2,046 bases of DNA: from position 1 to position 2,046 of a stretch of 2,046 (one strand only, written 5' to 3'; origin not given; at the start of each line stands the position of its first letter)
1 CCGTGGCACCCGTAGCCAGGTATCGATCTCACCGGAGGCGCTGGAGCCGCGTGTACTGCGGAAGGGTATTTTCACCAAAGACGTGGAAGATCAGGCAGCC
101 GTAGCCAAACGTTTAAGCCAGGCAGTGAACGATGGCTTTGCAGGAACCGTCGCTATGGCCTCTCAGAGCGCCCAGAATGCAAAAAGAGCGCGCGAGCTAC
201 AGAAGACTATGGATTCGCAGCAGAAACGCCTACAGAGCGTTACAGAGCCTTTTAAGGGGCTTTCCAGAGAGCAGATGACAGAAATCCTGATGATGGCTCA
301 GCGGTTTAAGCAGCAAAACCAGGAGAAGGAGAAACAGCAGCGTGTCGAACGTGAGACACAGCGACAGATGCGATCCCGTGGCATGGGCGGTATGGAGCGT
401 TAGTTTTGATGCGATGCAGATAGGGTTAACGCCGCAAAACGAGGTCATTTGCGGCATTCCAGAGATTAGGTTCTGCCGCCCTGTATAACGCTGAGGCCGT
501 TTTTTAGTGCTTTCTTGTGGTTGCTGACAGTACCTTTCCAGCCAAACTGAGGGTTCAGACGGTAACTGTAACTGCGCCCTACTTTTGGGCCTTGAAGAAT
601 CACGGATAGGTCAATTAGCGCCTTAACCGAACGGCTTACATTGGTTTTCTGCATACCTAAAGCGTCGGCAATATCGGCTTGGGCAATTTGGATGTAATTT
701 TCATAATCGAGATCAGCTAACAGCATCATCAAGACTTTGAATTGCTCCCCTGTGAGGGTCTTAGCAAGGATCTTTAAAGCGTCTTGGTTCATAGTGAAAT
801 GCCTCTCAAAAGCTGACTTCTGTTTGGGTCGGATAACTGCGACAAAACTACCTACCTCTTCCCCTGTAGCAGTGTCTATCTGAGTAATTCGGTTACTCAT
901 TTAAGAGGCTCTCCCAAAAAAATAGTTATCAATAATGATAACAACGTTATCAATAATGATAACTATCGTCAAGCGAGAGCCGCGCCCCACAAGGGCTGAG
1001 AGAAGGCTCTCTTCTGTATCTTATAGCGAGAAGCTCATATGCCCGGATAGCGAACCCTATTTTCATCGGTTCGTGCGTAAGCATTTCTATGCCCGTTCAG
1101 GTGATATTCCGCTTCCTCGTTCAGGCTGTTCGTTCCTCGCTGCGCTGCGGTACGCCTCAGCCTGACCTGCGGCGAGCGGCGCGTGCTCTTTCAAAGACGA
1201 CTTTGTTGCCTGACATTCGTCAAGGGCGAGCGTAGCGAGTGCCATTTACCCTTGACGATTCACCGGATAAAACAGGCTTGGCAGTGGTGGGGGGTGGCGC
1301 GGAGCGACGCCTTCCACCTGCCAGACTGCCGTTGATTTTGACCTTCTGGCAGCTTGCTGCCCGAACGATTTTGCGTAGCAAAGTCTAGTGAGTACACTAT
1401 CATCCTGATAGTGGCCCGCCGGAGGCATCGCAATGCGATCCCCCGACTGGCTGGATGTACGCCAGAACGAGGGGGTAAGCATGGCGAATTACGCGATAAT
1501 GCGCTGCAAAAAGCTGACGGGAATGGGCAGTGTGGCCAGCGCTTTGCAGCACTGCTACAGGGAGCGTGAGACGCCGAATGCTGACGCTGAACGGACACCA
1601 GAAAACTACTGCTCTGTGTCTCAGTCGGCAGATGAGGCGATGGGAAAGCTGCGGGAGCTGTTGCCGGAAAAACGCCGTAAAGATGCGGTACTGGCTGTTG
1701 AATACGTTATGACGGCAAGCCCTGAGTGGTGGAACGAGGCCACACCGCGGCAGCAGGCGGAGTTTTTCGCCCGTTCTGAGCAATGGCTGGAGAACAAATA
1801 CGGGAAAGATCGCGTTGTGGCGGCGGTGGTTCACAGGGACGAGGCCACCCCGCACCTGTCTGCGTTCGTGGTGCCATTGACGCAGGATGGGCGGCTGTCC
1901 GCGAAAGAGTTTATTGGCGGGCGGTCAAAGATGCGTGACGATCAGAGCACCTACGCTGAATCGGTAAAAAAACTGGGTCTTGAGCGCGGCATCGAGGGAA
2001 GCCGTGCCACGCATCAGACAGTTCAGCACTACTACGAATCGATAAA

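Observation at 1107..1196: ColE1/pMB1-like primosome-assembly (ssi) signal placed between the repeat array and the relaxase gene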

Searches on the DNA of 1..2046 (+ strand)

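Call 3: search_dna_similar(query=window:1-2046:+, collection=plasmids, mode=near, max_rows=25)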
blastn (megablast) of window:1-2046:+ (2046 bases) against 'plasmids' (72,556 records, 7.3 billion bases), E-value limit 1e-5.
Records with a match: 204; places in all: 217; records where one place covers at least 80% of the query: 60.
Best place of each record, by identity: >=99% 3; 95-99% 58; 90-95% 75; 80-90% 62; 60-80% 6.
By first word of the organism name: Escherichia 110; Klebsiella 32; Pantoea 18; Salmonella 13; Enterobacter 10; Shigella 6; Citrobacter 5; Erwinia 3; Pseudomonas 2; Serratia 1; and 4 more.
By predicted mobility (MOB-suite, as given by PLSDB): mobilizable 162; non-mobilizable 32; conjugative 10.
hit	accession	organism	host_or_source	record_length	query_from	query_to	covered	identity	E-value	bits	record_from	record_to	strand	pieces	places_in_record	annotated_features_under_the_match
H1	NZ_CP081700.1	Escherichia coli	-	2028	1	2046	99%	100.0%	0e+0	3740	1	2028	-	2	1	helix-turn-helix domain-containing protein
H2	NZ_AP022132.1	Enterobacter cloacae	-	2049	1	2046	100%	97.2%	0e+0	3460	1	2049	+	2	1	mobV: MobV family relaxase | helix-turn-helix domain-containing protein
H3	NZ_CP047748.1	Enterobacter hormaechei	urine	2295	1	2046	100%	96.9%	0e+0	3437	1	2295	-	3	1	helix-turn-helix domain-containing protein | hypothetical protein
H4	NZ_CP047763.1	Enterobacter hormaechei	urine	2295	1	2046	100%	96.9%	0e+0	3436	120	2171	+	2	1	mobV: MobV family relaxase | helix-turn-helix domain-containing protein | hypothetical protein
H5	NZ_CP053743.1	Escherichia coli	pig,cell culture,slaughterhouse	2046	1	2046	100%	96.9%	0e+0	3425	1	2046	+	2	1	helix-turn-helix domain-containing protein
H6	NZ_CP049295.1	Enterobacter hormaechei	Homo sapiens,urine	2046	1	2046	100%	96.9%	0e+0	3425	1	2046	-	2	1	helix-turn-helix domain-containing protein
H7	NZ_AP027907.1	Escherichia coli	-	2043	1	2046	100%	95.8%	0e+0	3293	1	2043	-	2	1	helix-turn-helix domain-containing protein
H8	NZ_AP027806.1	Escherichia coli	Homo sapiens,whole organism,feces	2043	2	2046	100%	95.8%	0e+0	3297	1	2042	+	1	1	helix-turn-helix domain-containing protein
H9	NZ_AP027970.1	Escherichia coli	-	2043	1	2046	100%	95.8%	0e+0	3293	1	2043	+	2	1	helix-turn-helix domain-containing protein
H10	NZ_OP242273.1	Escherichia coli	Homo sapiens,stool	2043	5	2046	100%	95.7%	0e+0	3280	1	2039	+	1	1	helix-turn-helix domain-containing protein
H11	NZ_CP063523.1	Escherichia coli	Homo sapiens,rectal swab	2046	1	2046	100%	95.2%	0e+0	3239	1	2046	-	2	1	helix-turn-helix domain-containing protein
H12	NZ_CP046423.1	Escherichia coli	swine,whole organism,liver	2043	1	2046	100%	95.2%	0e+0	3229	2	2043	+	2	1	mobV: MobV family relaxase | helix-turn-helix domain-containing protein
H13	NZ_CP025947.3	Escherichia coli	Homo sapiens,Pure Culture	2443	1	2046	100%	95.0%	0e+0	3479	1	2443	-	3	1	helix-turn-helix domain-containing protein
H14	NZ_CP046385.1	Klebsiella pneumoniae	Homo sapiens,Pure culture one microbial ...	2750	1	2046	96%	97.1%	0e+0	3303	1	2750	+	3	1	mobV: MobV family relaxase | hypothetical protein | helix-turn-helix domain-containing protein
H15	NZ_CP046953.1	Klebsiella pneumoniae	Homo sapiens,Pure culture one microbial ...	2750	1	2046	96%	97.1%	0e+0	3304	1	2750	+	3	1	mobV: MobV family relaxase | hypothetical protein | helix-turn-helix domain-containing protein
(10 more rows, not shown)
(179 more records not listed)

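Call 4: search_dna_similar(query=window:1090-1210:+, collection=plasmids, mode=distant, max_rows=40, rows=spread, max_evalue=0.01)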
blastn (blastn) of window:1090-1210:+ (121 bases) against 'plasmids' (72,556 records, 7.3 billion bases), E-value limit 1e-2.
Records with a match: 574; places in all: 741; records where one place covers at least 80% of the query: 80.
Best place of each record, by identity: >=99% 13; 95-99% 59; 90-95% 20; 80-90% 397; 60-80% 85.
By first word of the organism name: Escherichia 144; Enterobacter 134; Klebsiella 97; Pantoea 49; Citrobacter 32; Salmonella 27; Arsenophonus 26; Serratia 12; Erwinia 9; Pectobacteriaceae 5; and 20 more.
By predicted mobility (MOB-suite, as given by PLSDB): conjugative 334; mobilizable 147; non-mobilizable 93.
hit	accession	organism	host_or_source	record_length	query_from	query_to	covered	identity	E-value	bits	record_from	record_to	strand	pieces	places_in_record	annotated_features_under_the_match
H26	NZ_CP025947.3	Escherichia coli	Homo sapiens,Pure Culture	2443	1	121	100%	100.0%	6e-55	219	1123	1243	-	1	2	none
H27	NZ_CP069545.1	Escherichia coli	Homo sapiens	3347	14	121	89%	98.1%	3e-45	187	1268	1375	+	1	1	none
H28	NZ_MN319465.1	Klebsiella pneumoniae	-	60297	6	108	85%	85.6%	5e-24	117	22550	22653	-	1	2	none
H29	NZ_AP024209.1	Escherichia coli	-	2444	14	121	89%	81.6%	6e-23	113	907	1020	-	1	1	none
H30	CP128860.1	Pectobacteriaceae bacterium C111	-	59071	14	121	89%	79.6%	5e-18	97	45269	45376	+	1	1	none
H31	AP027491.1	Escherichia coli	Homo sapiens,whole organism,feces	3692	1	90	74%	92.3%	8e-28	130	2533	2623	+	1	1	none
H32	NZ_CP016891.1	Pantoea agglomerans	single cell,lettuce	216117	11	99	74%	83.3%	2e-15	89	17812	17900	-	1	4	none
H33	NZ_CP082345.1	Pantoea dispersa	Canis lupus familiaris,Skin swab,Paw ...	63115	11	98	73%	82.0%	1e-13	82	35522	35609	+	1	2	none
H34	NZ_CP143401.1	Pantoea agglomerans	Brassica napus,cell culture,Seed,Seed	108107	11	89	65%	88.6%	1e-19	103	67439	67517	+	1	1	none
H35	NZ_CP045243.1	Pantoea sp. JZ29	Euphorbia granulata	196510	12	89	64%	87.3%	2e-17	95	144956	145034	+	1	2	none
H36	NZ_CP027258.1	Escherichia coli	enviroment sample,cow dung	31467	18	101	69%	80.0%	5e-11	74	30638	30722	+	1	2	none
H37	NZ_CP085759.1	Enterobacter hormaechei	Homo sapiens,wound abdomin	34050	18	101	69%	80.0%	5e-11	74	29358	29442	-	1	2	none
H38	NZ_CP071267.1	Citrobacter freundii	Pure culture,Outdoors environment of a ...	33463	18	101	69%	80.0%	5e-11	74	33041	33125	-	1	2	none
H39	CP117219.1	Klebsiella pneumoniae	Homo sapiens,isolate,urine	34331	18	101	69%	80.0%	5e-11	74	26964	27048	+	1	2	none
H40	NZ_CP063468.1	Escherichia coli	chicken meat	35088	18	101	69%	80.0%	5e-11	74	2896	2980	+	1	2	none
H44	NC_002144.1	Yersinia pestis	-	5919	18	103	71%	75.3%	9e-8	63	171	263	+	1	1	none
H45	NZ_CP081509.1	Klebsiella pneumoniae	Homo sapiens,whole organism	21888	14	93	66%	80.5%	1e-12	79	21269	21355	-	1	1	none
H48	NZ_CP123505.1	Arsenophonus nasoniae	Pachycrepoideus vindemmiae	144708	11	90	66%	80.5%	5e-11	74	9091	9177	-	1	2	none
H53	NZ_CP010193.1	Escherichia coli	mouse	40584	36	83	40%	89.6%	3e-8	65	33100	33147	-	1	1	none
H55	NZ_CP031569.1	Enterobacter hormaechei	Homo sapiens,Rectal swab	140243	31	76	38%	84.8%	2e-4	53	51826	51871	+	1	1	none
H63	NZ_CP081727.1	Escherichia coli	-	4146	6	34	24%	96.6%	2e-3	49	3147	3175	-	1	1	none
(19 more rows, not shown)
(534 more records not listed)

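Call 6: get_annotated_region(hit=H63, flank=2500)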
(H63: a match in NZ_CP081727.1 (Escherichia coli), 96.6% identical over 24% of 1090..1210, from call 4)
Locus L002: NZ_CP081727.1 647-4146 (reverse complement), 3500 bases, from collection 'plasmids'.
description: Escherichia coli strain CX07 plasmid unnamed3, complete sequence
organism: Escherichia coli (NCBI taxid 562)
taxonomy: Bacteria; Pseudomonadota; Gammaproteobacteria; Enterobacterales; Enterobacteriaceae; Escherichia; Escherichia coli
host: -; source: -; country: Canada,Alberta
typing (MOB-suite, as given by PLSDB): mobilizable; replicon rep_cluster_2335
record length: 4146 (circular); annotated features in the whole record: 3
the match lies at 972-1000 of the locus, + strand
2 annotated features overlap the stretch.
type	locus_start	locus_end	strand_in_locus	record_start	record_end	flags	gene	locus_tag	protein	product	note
CDS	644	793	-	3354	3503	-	-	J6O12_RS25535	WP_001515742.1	hypothetical protein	-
CDS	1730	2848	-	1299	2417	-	wzz(fepE)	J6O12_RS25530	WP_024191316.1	LPS O-antigen length regulator Wzz(fepE)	GO:0009103 - lipopolysaccharide biosynthetic process [Evidence IEA]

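Call 7: get_annotated_region(hit=H5, flank=0)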
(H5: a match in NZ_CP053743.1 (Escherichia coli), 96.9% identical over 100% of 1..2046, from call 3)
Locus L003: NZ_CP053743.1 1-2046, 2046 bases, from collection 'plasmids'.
description: Escherichia coli strain CP8-3_Sichuan plasmid pCP8-3-2k, complete sequence
organism: Escherichia coli (NCBI taxid 562)
taxonomy: Bacteria; Pseudomonadota; Gammaproteobacteria; Enterobacterales; Enterobacteriaceae; Escherichia; Escherichia coli
host: -; source: pig,cell culture,slaughterhouse; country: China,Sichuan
typing (MOB-suite, as given by PLSDB): mobilizable; relaxase MOBV
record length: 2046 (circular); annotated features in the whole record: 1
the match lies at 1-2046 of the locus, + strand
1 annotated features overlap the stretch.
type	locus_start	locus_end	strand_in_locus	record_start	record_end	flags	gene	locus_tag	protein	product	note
CDS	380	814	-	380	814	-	-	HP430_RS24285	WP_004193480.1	helix-turn-helix domain-containing protein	-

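Call 19: get_annotated_region(hit=H28, flank=4000)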
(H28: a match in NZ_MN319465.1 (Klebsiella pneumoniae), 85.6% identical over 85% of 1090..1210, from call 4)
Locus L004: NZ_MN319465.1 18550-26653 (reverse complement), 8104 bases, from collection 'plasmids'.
description: Klebsiella pneumoniae strain LDL3-2 plasmid pHNLDL3-2, complete sequence
organism: Klebsiella pneumoniae (NCBI taxid 573)
taxonomy: Bacteria; Pseudomonadota; Gammaproteobacteria; Enterobacterales; Enterobacteriaceae; Klebsiella; Klebsiella pneumoniae
host: -; source: -; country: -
typing (MOB-suite, as given by PLSDB): mobilizable; relaxase MOBP
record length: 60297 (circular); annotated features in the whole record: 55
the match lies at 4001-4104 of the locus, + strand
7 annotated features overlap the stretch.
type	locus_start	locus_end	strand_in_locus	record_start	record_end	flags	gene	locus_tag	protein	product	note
CDS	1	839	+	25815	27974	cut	-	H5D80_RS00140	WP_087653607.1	type IA DNA topoisomerase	GO:0006265 - DNA topological change [Evidence IEA]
CDS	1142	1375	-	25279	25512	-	-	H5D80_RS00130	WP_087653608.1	EexN family lipoprotein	-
CDS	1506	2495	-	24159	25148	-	-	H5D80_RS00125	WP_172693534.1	replication initiation protein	GO:0006270 - DNA replication initiation [Evidence IEA]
CDS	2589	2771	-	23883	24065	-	-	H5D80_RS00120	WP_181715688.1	hypothetical protein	-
CDS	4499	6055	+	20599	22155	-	-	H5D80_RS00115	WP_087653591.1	type I restriction-modification system subunit M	GO:0006306 - DNA methylation [Evidence IEA]; GO:0009307 - DNA restriction-modification system [Evidence IEA]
CDS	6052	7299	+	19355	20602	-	-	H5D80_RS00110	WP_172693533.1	restriction endonuclease subunit S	GO:0006304 - DNA modification [Evidence IEA]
CDS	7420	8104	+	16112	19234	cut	-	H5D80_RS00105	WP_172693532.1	type I restriction endonuclease subunit R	-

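Call 20: get_annotated_region(hit=H36, flank=4000)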
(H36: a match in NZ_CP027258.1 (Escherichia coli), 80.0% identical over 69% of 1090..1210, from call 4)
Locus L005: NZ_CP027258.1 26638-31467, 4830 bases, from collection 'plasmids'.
description: Escherichia coli strain EC11 plasmid unnamed3, complete sequence
organism: Escherichia coli (NCBI taxid 562)
taxonomy: Bacteria; Pseudomonadota; Gammaproteobacteria; Enterobacterales; Enterobacteriaceae; Escherichia; Escherichia coli
host: -; source: enviroment sample,cow dung; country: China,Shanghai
typing (MOB-suite, as given by PLSDB): conjugative; replicon IncN; relaxase MOBF; mating-pair formation MPF_T
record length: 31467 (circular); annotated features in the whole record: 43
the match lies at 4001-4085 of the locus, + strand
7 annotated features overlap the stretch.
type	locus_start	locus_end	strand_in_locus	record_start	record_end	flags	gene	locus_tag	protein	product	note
CDS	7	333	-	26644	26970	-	mazF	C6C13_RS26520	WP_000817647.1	endoribonuclease MazF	-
CDS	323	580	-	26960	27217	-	-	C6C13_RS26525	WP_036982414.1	hypothetical protein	-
CDS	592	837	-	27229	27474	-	-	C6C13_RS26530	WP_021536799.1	AbrB/MazE/SpoVT family DNA-binding domain-containing protein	-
CDS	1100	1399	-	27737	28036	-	-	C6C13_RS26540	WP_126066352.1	hypothetical protein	-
CDS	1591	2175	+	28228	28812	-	-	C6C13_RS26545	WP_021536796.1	recombinase family protein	GO:0006310 - DNA recombination [Evidence IEA]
CDS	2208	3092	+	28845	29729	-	-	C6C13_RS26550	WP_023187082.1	replication protein RepA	-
CDS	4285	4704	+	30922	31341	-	-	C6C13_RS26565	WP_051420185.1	DUF192 domain-containing protein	-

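Call 21: get_annotated_region(hit=H44, flank=3000)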
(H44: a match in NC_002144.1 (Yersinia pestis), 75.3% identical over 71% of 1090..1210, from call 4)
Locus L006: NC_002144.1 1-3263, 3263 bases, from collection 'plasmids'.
description: Yersinia pestis plasmid pYC, complete sequence
organism: Yersinia pestis (NCBI taxid 632)
taxonomy: Bacteria; Pseudomonadota; Gammaproteobacteria; Enterobacterales; Yersiniaceae; Yersinia; Yersinia pestis
host: -; source: -; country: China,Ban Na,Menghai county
typing (MOB-suite, as given by PLSDB): non-mobilizable; replicon Col3M; mating-pair formation MPF_T
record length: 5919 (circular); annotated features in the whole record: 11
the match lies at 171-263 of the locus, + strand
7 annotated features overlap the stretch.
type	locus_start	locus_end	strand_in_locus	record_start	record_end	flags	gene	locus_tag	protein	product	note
CDS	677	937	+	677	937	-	-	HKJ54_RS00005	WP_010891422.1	type II toxin-antitoxin system RelB/DinJ family antitoxin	GO:0006355 - regulation of DNA-templated transcription [Evidence IEA]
CDS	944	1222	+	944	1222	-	-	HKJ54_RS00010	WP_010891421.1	type II toxin-antitoxin system mRNA interferase toxin, RelE/StbE family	-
CDS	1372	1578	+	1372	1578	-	-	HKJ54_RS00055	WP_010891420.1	hypothetical protein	-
CDS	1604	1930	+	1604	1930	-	-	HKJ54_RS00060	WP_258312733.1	hypothetical protein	-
CDS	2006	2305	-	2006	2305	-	-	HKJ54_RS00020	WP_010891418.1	hypothetical protein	-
CDS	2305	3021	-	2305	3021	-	-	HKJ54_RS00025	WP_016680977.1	type IV secretion system protein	-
CDS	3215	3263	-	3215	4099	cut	-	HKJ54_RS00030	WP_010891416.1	type IV secretion system protein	-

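Call 22: get_annotated_region(hit=H45, flank=4000)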
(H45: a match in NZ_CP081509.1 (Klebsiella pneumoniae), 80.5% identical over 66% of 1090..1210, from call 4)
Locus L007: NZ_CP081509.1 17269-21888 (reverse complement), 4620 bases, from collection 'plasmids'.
description: Klebsiella pneumoniae strain FK3112 plasmid pFK3112, complete sequence
organism: Klebsiella pneumoniae (NCBI taxid 573)
taxonomy: Bacteria; Pseudomonadota; Gammaproteobacteria; Enterobacterales; Enterobacteriaceae; Klebsiella; Klebsiella pneumoniae
host: -; source: Homo sapiens,whole organism; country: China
typing (MOB-suite, as given by PLSDB): non-mobilizable; replicon IncX5
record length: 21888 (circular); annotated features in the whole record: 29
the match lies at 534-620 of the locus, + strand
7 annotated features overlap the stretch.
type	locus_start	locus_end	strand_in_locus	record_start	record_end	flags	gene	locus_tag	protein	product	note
CDS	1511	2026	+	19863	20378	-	-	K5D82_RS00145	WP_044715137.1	DnaJ domain-containing protein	-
CDS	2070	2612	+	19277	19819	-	-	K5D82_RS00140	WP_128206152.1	hypothetical protein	-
CDS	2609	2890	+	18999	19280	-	-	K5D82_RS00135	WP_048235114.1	hypothetical protein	-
CDS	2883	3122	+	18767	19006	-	-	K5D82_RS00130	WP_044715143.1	hypothetical protein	-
CDS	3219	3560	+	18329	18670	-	-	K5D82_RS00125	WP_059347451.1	hypothetical protein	-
CDS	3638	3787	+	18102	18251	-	-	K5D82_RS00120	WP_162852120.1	hypothetical protein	-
CDS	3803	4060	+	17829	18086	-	-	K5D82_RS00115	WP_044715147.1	hypothetical protein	-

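Call 38: get_annotated_region(hit=H30, flank=3000)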
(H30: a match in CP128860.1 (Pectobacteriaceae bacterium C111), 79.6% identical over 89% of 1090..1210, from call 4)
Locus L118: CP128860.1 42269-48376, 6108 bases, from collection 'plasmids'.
description: Pectobacteriaceae bacterium C111 plasmid pPrAq1, complete sequence
organism: Pectobacteriaceae bacterium C111 (NCBI taxid 3057058)
taxonomy: Bacteria; Pseudomonadota; Gammaproteobacteria; Enterobacterales; Pectobacteriaceae; ; Pectobacteriaceae bacterium C111
host: -; source: -; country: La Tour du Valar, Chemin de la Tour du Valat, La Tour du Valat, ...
typing (MOB-suite, as given by PLSDB): conjugative; replicon IncFII; relaxase MOBF; mating-pair formation MPF_F
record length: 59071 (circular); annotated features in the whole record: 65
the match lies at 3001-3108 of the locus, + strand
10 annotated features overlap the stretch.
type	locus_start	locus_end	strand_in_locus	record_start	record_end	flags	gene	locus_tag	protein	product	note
CDS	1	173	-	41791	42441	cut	-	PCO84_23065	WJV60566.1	AAA family ATPase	-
CDS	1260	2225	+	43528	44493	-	parM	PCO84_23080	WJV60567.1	plasmid segregation protein ParM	-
CDS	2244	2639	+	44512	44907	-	-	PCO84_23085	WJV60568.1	plasmid partitioning/stability family protein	-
CDS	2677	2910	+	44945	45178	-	-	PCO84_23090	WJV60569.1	hypothetical protein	-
CDS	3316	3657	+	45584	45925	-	-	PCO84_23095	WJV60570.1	toxin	-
CDS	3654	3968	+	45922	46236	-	-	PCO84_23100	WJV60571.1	type II toxin-antitoxin system MqsA family antitoxin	-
CDS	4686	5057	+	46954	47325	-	-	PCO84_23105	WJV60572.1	hypothetical protein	-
CDS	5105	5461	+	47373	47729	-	-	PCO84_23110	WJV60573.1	hypothetical protein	-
CDS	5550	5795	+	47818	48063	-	-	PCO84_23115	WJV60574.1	hypothetical protein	-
CDS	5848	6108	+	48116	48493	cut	-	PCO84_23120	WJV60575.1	hypothetical protein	-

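Call 39: get_annotated_region(hit=H32, flank=3000)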
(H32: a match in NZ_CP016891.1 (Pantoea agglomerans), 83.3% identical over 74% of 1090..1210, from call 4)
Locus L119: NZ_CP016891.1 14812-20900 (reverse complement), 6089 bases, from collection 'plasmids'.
description: Pantoea agglomerans strain C410P1 plasmid unnamed2, complete sequence
organism: Pantoea agglomerans (NCBI taxid 549)
taxonomy: Bacteria; Pseudomonadota; Gammaproteobacteria; Enterobacterales; Erwiniaceae; Pantoea; Pantoea agglomerans
host: -; source: single cell,lettuce; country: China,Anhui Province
typing (MOB-suite, as given by PLSDB): conjugative; replicon rep_cluster_1441; relaxase MOBF; mating-pair formation MPF_F
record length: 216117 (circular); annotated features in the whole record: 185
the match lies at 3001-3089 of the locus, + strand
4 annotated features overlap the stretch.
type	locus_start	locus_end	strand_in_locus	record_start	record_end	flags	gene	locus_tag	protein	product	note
CDS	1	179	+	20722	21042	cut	-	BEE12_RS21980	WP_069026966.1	stability/partitioning determinant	-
CDS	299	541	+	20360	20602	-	-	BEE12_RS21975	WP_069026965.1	hypothetical protein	-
CDS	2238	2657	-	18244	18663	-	umuD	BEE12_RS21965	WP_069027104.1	translesion error-prone DNA polymerase V autoproteolytic subunit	-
CDS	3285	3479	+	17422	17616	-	-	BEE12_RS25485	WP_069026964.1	hypothetical protein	-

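Call 40: get_annotated_region(hit=H48, flank=3000)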
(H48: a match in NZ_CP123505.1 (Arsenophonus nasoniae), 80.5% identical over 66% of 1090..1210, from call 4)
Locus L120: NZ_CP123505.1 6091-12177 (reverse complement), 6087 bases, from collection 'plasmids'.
description: Arsenophonus nasoniae strain aPv plasmid paPv1, complete sequence
organism: Arsenophonus nasoniae (NCBI taxid 638)
taxonomy: Bacteria; Pseudomonadota; Gammaproteobacteria; Enterobacterales; Morganellaceae; Arsenophonus; Arsenophonus nasoniae
host: -; source: Pachycrepoideus vindemmiae; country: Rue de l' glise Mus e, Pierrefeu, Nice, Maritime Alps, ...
typing (MOB-suite, as given by PLSDB): non-mobilizable; replicon rep_cluster_1971
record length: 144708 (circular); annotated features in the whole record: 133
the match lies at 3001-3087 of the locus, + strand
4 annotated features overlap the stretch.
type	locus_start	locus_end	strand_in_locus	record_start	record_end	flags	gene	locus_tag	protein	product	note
CDS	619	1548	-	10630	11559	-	-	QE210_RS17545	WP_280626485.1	Rpn family recombination-promoting nuclease/putative transposase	-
CDS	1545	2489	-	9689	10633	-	-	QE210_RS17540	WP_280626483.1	replication initiator protein A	-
CDS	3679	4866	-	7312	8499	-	-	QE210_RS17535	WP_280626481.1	IS91 family transposase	-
CDS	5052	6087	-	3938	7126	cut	-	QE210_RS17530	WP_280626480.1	HsdR family type I site-specific deoxyribonuclease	GO:0009307 - DNA restriction-modification system [Evidence IEA]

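Call 41: get_annotated_region(hit=H53, flank=3000)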
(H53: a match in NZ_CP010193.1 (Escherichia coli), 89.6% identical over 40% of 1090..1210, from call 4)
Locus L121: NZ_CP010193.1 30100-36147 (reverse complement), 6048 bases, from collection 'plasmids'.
description: Escherichia coli strain M8 plasmid B, complete sequence
organism: Escherichia coli (NCBI taxid 562)
taxonomy: Bacteria; Pseudomonadota; Gammaproteobacteria; Enterobacterales; Enterobacteriaceae; Escherichia; Escherichia coli
host: -; source: mouse; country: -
typing (MOB-suite, as given by PLSDB): conjugative; replicon rep_cluster_827; relaxase MOBP; mating-pair formation MPF_T
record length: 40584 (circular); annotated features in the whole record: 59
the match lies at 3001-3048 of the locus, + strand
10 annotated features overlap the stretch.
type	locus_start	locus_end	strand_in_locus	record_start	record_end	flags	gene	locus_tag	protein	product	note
CDS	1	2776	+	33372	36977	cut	-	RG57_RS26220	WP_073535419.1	LPD7 domain-containing protein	-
CDS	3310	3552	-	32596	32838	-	-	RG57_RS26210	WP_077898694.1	hypothetical protein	-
CDS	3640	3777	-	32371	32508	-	-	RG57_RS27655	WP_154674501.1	hypothetical protein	-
CDS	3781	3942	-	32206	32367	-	-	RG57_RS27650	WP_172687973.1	hypothetical protein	-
CDS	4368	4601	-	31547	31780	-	-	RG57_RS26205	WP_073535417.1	hypothetical protein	-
CDS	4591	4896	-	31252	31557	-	-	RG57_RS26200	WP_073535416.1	hypothetical protein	-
CDS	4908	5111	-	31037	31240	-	-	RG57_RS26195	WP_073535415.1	Hha/YmoA family nucleoid-associated regulatory protein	-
CDS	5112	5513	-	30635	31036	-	-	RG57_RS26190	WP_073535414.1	hypothetical protein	-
CDS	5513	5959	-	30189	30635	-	-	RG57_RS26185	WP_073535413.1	hypothetical protein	-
CDS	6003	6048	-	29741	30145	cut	-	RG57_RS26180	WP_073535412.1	hypothetical protein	-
